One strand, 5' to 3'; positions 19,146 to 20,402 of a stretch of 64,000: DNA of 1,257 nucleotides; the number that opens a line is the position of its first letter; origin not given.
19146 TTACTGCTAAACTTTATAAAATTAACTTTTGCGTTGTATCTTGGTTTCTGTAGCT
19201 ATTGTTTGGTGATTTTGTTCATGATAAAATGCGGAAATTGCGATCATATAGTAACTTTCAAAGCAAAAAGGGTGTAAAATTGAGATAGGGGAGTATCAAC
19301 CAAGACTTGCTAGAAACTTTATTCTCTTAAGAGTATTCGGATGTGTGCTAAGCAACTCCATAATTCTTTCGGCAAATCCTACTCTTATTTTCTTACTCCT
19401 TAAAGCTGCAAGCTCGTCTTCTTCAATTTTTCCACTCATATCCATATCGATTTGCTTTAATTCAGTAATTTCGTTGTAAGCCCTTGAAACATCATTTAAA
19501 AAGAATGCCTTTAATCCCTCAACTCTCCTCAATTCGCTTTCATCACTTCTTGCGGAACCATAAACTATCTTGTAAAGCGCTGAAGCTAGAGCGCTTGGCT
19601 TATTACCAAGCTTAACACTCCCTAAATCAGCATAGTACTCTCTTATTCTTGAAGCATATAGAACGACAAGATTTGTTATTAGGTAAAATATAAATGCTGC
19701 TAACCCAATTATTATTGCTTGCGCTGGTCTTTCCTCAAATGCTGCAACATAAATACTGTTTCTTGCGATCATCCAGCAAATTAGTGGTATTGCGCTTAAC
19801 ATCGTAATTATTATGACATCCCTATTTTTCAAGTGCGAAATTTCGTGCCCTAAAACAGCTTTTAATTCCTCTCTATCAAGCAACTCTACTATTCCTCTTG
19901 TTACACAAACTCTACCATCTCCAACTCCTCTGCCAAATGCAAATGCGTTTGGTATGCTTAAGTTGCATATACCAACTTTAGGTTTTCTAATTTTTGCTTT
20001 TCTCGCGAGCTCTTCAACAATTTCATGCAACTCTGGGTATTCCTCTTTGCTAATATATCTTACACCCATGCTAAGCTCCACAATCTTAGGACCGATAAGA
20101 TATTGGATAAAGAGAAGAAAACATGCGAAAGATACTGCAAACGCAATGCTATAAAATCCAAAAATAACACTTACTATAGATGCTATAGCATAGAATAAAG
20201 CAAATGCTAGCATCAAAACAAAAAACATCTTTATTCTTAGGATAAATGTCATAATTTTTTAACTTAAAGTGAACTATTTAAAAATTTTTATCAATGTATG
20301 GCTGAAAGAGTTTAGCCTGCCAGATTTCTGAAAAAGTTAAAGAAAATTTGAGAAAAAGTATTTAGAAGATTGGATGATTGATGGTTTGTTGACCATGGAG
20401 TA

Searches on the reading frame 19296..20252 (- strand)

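Call 33: search_protein_families(library=pfam, proteins=[window:19296-20252:-], max_evalue=0.001)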
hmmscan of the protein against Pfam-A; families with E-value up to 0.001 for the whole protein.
window:19296-20252:- (318 aa): 2 families
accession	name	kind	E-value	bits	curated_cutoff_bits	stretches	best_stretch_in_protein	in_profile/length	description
PF01435.24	Peptidase_M48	-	1.3e-39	136.4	20.3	1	72-315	4-183/186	Peptidase family M48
PF05569.17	Peptidase_M56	-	6e-06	26.1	31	1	45-161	110-224/296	BlaR1 peptidase M56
